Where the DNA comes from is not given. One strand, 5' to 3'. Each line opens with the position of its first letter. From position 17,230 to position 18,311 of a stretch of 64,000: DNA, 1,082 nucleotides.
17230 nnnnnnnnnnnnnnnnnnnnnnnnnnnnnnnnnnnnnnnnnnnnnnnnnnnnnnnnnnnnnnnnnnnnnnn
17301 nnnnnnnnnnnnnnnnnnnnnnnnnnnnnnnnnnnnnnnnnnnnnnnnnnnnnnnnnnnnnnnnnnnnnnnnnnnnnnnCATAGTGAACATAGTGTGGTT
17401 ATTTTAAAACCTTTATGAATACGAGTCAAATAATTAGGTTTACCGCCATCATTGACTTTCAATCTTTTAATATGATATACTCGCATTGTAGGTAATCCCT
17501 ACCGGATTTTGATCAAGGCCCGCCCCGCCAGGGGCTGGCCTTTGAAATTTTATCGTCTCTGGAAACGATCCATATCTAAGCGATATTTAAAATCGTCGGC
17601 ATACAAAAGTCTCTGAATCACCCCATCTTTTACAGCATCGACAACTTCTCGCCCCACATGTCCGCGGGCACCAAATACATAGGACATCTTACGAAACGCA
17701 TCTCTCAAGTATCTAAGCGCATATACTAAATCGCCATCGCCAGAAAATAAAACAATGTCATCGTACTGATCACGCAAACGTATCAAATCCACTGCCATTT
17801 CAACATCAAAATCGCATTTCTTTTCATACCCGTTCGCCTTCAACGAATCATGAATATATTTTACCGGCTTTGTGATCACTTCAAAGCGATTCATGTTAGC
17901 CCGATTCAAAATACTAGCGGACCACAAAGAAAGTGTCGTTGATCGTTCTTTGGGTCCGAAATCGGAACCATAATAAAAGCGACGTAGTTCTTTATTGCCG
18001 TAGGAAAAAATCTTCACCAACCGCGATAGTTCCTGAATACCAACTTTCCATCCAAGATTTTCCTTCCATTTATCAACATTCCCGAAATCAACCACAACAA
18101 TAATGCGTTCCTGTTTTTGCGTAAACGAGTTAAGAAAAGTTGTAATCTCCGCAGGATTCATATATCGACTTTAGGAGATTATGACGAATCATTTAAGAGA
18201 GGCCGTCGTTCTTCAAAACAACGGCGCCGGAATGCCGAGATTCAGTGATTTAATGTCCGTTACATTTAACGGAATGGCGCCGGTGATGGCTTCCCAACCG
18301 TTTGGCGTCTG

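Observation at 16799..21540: AT-rich accessory island splitting the str operon between fusA and tuf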

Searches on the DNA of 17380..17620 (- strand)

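Call 89: search_rna_families(source=window, start=17380, end=17620, threshold=evalue, max_evalue=10)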
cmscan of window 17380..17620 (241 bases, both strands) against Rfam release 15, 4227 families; matches with E-value up to 10: 9.
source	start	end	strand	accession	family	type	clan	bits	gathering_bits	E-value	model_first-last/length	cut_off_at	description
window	17577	17595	+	RF00390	TYMV_upPK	Cis-reg;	-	17.8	38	0.25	1-23/23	no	turnip yellow mosaic virus upstream pseudo-knot (TYMV_upPK)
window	17430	17482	-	RF04182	GibS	Gene; sRNA;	-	16.6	115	4.2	1-142/142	no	GibS sRNA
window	17481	17579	-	RF02557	CbSR1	Gene; sRNA;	-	15.8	146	0.54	1-112/112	no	Coxiella burnetii sRNA 1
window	17515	17542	-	RF00506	Thr_leader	Cis-reg; leader;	-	14.3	55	2.6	84-112/118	no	Threonine operon leader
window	17522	17538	+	RF01331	CRISPR-DR18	Gene; CRISPR;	-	13.9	50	6.6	17-33/37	no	CRISPR RNA direct repeat element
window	17453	17492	+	RF02888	BtsR1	Gene; sRNA;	-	13.8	66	2.6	1-51/51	no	Bacillus sRNA 1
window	17431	17549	+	RF00506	Thr_leader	Cis-reg; leader;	-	13.1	55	4.8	1-118/118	no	Threonine operon leader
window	17508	17542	-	RF01370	CRISPR-DR57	Gene; CRISPR;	-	12.4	39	6.8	1-37/37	no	CRISPR RNA direct repeat element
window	17416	17543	+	RF01416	NrrF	Gene; antisense;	-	10.9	60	7.8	1-160/160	no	NrrF RNA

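Call 91: build_rna_model(alignment_id=A7, structure=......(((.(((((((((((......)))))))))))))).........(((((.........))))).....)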
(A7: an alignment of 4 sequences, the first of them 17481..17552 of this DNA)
Model R1 built from alignment A7 (4 sequences, 74 columns); structure: as given.
model positions 69; base pairs 19; branch points 1; effective number of sequences 2.5; information 0.814 bits per position. Calibrated on 0.2 Mb of random sequence (short: E-values are rough).
structure used (alignment columns):
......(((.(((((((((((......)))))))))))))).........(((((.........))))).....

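Call 92: search_with_rna_model(model_id=R1, sources=[window, L001, L002, L003, L004, L005, L006, L007, L008, L009, L010, L012, L022, L030, L031, L036, L039, L044, L084, L085, L091, L092, L093, L094, L095, L096, L097, L098, L100, L101, L102], max_evalue=1)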
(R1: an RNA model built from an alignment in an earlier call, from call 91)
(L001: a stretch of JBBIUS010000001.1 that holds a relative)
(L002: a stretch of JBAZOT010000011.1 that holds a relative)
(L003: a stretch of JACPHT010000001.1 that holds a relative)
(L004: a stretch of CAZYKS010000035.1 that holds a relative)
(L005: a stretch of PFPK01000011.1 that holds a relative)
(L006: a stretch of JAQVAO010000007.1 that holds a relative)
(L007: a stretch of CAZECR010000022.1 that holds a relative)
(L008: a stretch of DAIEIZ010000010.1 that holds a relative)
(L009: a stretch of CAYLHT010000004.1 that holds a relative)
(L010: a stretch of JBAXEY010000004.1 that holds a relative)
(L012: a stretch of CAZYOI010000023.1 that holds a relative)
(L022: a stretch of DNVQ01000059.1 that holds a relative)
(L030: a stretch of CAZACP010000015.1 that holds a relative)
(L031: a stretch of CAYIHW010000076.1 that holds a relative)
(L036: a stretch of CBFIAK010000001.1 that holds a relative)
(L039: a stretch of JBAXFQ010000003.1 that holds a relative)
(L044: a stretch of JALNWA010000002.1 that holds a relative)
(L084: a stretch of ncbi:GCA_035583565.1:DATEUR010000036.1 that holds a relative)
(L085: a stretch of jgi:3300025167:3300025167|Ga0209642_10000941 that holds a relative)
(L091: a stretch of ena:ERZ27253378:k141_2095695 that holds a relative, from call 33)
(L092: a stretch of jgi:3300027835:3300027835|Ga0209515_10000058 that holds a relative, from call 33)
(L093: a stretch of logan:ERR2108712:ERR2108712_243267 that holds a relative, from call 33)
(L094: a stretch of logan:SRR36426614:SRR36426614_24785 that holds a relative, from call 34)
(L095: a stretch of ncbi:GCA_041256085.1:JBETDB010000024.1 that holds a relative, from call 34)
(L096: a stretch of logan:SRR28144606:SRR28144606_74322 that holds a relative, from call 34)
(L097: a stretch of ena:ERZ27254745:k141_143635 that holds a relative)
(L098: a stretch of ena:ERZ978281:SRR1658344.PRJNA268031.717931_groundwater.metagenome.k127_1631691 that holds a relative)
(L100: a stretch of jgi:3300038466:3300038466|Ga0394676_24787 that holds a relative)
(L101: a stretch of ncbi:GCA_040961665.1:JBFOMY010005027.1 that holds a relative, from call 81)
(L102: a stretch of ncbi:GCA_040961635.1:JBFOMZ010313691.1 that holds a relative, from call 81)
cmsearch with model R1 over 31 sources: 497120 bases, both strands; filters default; matches with E-value up to 1: 15.
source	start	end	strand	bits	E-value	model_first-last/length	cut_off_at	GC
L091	6611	6679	+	85.8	6e-17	1-69/69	no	0.48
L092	6611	6679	+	85.8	6e-17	1-69/69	no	0.48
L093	5846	5914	+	85.8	6e-17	1-69/69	no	0.48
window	17481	17551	-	85.7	6.1e-17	1-69/69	no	0.54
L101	3854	3924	+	82.5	3.4e-16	1-69/69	no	0.56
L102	917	987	+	82.5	3.4e-16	1-69/69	no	0.56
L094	6619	6689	+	74.8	1.9e-14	1-69/69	no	0.56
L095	6619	6689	+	74.8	1.9e-14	1-69/69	no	0.56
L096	6619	6689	+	74.8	1.9e-14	1-69/69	no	0.56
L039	12171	12220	+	20.1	0.068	1-69/69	no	0.42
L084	9653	9703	+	18.9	0.13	1-69/69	no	0.31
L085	5794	5844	+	18.9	0.13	1-69/69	no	0.31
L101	6569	6633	-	15.9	0.62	1-69/69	no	0.55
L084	9648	9693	-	15.7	0.69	1-69/69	no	0.35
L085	5789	5834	-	15.7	0.69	1-69/69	no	0.35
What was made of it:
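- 17481..17551 (-): conserved structured 3' element of the NYN unit: a GC hairpin, the invariant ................, and a second small hairpin. Covariance model R1 hits only NYN 3' ends in 0.5 Mb (call 92).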

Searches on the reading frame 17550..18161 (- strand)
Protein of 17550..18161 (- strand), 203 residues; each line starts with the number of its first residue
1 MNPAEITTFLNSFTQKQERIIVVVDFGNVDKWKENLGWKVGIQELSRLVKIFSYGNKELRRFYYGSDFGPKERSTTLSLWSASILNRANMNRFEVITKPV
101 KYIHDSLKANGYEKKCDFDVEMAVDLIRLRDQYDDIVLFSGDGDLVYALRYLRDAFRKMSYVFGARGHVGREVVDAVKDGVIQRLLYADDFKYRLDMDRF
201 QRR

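Call 3: search_protein_families(library=pfam, proteins=[window:17550-18161:-], max_evalue=0.01)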
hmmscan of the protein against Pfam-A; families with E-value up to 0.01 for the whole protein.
window:17550-18161:- (203 aa): 1 family
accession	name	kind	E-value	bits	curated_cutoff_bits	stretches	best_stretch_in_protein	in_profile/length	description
PF01936.24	NYN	-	3.1e-14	54.1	24.2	1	19-177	1-138/145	NYN domain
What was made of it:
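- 17550..18161 (-): 203-aa NYN/LabA-like (PIN-like fold) protein; low-GC, widely disseminated gene. Pfam NYN 3e-14 (call 3).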

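Call 10: search_protein_families(library=ncbifam, proteins=[window:17550-18161:-], max_evalue=0.01)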
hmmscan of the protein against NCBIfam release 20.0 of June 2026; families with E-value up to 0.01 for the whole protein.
window:17550-18161:- (203 aa): 0 families

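Call 32: find_homologous_proteins(query=window:17550-18161:-, max_evalue=0.00001)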
Query window:17550-18161:- (203 aa): 714 proteins with E <= 0.00001 among 793 candidates; the best 120 are listed.
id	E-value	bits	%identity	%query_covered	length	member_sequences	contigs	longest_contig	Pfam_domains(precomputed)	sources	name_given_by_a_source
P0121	2.9e-131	453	100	100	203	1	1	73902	PF01936.25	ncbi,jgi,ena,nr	ncbi:MAG: hypothetical protein HW383_90 [Candidatus Magasanikbacteria bacterium]|nr:hypothetical pro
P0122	2.2e-115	401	87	100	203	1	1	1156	PF01936.25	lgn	-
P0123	4.6e-114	397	87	100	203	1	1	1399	PF01936.25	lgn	-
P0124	1.4e-108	379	82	100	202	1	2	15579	PF01936.25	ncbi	-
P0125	1.8e-107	376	80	100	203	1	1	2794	PF01936.25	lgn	-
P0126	6.2e-107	374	83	100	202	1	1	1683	PF01936.25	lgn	-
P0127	2.0e-106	372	82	100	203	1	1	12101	PF01936.25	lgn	-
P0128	3.0e-106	372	81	100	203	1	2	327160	PF01936.25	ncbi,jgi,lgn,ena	-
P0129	3.3e-106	371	80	100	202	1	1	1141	PF01936.25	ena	-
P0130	3.7e-106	371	82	99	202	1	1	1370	PF01936.25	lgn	-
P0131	7.7e-106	370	80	100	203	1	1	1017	PF01936.25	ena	-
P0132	2.8e-105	368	80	100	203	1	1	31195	PF01936.25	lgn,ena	-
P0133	6.4e-105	367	79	100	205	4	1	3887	PF01936.25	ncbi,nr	ncbi:MAG: hypothetical protein A3D92_16555 [Bacteroidetes bacterium RIFCSPHIGHO2_02_FULL_44_7]|nr:MA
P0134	9.3e-105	367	80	100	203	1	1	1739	PF01936.25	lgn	-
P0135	2.0e-104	366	78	100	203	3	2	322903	PF01936.25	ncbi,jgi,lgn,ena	jgi:uncharacterized LabA/DUF88 family protein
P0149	1.3e-97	343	75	98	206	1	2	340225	PF01936.25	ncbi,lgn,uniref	ncbi:NYN domain-containing protein [Sinimarinibacterium flocculans]|uniref:NYN domain-containing pro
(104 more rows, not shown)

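Call 33: find_encoding_contigs(protein=P0128, flank=6000, max_places=3)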
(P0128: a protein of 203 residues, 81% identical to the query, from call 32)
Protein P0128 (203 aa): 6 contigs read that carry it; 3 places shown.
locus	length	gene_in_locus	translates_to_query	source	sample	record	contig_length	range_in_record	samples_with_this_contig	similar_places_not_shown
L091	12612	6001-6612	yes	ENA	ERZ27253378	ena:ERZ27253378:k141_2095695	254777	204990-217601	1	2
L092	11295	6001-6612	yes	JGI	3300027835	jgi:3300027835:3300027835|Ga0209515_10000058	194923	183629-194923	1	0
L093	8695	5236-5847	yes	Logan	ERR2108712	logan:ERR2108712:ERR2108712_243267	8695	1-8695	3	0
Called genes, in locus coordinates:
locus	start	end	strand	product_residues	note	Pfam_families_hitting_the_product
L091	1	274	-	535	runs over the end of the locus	PF02366:PMT, PF13231:PMT_2, PF02516:STT3 (weak)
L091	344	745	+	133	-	-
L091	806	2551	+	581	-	-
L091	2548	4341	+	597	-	-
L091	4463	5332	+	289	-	-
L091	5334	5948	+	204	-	PF01693:Cauli_VI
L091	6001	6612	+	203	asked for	PF01936:NYN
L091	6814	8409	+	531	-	-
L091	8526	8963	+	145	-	-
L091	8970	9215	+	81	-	-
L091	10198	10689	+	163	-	-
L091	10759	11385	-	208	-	-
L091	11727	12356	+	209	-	PF00730:HhH-GPD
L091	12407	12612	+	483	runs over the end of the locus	PF01336:tRNA_anti-codon, PF00152:tRNA-synt_2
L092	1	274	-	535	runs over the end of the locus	PF02366:PMT, PF13231:PMT_2, PF02516:STT3 (weak)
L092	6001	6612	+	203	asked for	PF01936:NYN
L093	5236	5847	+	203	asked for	PF01936:NYN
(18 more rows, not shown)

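Call 34: find_encoding_contigs(protein=P0149, flank=6000, max_places=3)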
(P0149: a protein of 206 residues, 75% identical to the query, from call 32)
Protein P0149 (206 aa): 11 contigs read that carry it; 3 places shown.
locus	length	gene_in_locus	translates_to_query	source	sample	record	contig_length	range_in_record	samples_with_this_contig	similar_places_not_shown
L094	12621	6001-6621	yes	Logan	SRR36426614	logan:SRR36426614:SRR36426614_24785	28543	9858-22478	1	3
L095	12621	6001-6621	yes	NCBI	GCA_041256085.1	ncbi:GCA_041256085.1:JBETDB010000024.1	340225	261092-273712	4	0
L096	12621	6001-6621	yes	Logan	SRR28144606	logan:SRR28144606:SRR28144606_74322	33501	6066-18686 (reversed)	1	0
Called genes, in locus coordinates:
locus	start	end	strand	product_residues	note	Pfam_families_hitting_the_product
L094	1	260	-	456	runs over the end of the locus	-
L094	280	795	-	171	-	-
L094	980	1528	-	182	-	-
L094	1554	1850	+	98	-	-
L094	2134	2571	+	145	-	PF12840:HTH_20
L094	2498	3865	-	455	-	-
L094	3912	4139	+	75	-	-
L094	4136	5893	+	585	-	PF00239:Resolvase (weak), PF07508:Recombinase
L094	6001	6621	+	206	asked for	PF01936:NYN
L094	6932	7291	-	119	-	-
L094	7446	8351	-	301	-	PF13276:HTH_21, PF00665:rve, PF13683:rve_3, PF13333:rve_2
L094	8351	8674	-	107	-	PF01527:HTH_Tnp_1, PF13518:HTH_28 (weak)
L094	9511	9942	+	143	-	PF01381:HTH_3 (weak), PF13560:HTH_31 (weak)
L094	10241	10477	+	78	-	-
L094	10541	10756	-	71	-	-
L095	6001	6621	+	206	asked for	PF01936:NYN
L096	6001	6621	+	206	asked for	PF01936:NYN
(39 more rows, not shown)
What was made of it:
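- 17550..18161 (-): Homologs are 75-87% identical across CPR lineages and 75% in Sinimarinibacterium, next to a serine recombinase and IS3 (calls 32-34).
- In Sinimarinibacterium NYN lies next to a serine recombinase (call 34).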

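Call 74: search_protein_families(library=padloc, proteins=[window:17550-18161:-], max_evalue=0.01)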
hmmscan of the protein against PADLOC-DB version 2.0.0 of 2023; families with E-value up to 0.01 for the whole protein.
window:17550-18161:- (203 aa): 2 families
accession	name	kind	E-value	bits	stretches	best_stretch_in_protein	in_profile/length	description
PDLC01154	NYN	-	6.9e-08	30.2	1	90-182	209-293/310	"LabA-like protein, NYN family nuclease"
PDLC04163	HEC-09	-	0.00018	19.2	1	112-159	101-149/203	-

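Call 79: search_dna_similar(query=window:17550-18161:-, collection=plasmids, mode=protein, max_rows=12)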
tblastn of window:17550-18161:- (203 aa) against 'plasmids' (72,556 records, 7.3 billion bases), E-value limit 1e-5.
Records with a match: 67; places in all: 74; records where one place covers at least 80% of the query: 4.
Best place of each record, by identity: <60% 67.
By first word of the organism name: Sinorhizobium 42; Bradyrhizobium 13; Azospirillum 8; Methylobacterium 1; Shinella 1; Rhizobium 1; Methylocystis 1.
By predicted mobility (MOB-suite, as given by PLSDB): conjugative 41; non-mobilizable 15; mobilizable 11.
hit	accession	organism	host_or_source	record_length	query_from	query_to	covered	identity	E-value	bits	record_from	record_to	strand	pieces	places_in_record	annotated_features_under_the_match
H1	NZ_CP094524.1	Bradyrhizobium sp. ISRA443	Arachis hypogaea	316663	18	196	88%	30.6%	2e-7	57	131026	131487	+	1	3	NYN domain-containing protein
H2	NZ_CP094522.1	Bradyrhizobium sp. ISRA437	Arachis hypogaea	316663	18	196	88%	30.6%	2e-7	57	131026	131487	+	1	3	NYN domain-containing protein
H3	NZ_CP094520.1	Bradyrhizobium sp. ISRA436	Arachis hypogaea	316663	18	196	88%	30.6%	2e-7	57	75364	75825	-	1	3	NYN domain-containing protein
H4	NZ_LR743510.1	Methylobacterium bullatum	-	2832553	10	196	92%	28.3%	4e-8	59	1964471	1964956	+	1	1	none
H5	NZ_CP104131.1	Sinorhizobium sp. K101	Phaseolus vulgaris,cell ...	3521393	5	162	78%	30.2%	9e-9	62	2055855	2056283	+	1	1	none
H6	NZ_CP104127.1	Sinorhizobium sp. M103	Phaseolus vulgaris,cell ...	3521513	5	162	78%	30.2%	9e-9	62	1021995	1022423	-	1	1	none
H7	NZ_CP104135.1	Sinorhizobium sp. C101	Phaseolus vulgaris,cell ...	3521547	5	162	78%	30.2%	9e-9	62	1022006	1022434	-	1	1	none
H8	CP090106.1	Sinorhizobium meliloti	Medicago,Cell culture,Plant nodule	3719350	5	162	78%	30.2%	9e-9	62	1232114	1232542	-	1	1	NYN domain-containing protein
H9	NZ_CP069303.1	Shinella sp. PSBB067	monoisolate,Minnesota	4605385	10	162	75%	29.9%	3e-8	60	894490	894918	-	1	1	none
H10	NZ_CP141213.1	Sinorhizobium meliloti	alfalfa,Isolate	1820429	16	162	72%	31.1%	2e-8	60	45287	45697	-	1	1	none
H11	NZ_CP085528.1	Sinorhizobium meliloti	Medicago,cell culture,lupulina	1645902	16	162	72%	30.9%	1e-7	58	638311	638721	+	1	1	none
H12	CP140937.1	Sinorhizobium meliloti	Medicago lupulina,whole organism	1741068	16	162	72%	30.9%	1e-7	58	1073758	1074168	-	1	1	NYN domain-containing protein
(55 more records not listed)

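Call 80: search_dna_similar(query=window:17550-18161:-, collection=phages, mode=protein, max_rows=12)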
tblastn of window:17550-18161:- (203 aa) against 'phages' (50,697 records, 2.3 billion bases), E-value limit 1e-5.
No match.
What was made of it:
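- NYN has no close relative in the plasmid or phage collections (calls 79, 80).
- Tried and rejected: NYN against plasmids gave at most 31% identity, and against phages gave nothing (calls 79, 80).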

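Call 81: find_encoding_contigs(protein=P0124, flank=8000, max_places=3)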
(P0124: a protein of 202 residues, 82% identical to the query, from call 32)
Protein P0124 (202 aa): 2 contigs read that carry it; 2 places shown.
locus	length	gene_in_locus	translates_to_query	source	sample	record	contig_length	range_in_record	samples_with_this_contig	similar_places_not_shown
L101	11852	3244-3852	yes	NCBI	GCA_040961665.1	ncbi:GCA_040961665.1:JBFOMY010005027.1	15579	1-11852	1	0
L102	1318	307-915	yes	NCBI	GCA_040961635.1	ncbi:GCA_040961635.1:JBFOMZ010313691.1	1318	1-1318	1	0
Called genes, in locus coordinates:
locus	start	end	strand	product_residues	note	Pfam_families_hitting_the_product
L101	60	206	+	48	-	PF00313:CSD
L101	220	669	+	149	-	-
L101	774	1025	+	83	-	-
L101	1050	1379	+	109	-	-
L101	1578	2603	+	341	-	-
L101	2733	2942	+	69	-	-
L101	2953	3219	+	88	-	PF01035:DNA_binding_1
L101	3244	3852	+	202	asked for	PF01936:NYN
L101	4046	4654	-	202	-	-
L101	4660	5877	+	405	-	PF05496:RuvB_N, PF00004:AAA, PF07728:AAA_5, PF13173:AAA_14 (weak), PF16193:AAA_assoc_2, PF12002:MgsA_C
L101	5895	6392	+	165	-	PF01988:VIT1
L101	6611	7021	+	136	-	PF09946:DUF2178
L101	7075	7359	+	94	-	-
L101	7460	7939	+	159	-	-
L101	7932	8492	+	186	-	PF02627:CMD (faint)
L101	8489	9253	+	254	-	PF02673:BacA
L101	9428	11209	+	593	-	PF02384:N6_Mtase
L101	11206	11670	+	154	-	-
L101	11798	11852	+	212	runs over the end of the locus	PF01078:Mg_chelatase, PF13335:Mg_chelatase_C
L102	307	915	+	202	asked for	PF01936:NYN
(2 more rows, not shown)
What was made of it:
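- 17550..18161 (-): A fourth context is in L101 (call 81).
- NYN mobility: four different contexts (calls 33, 34, 81).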
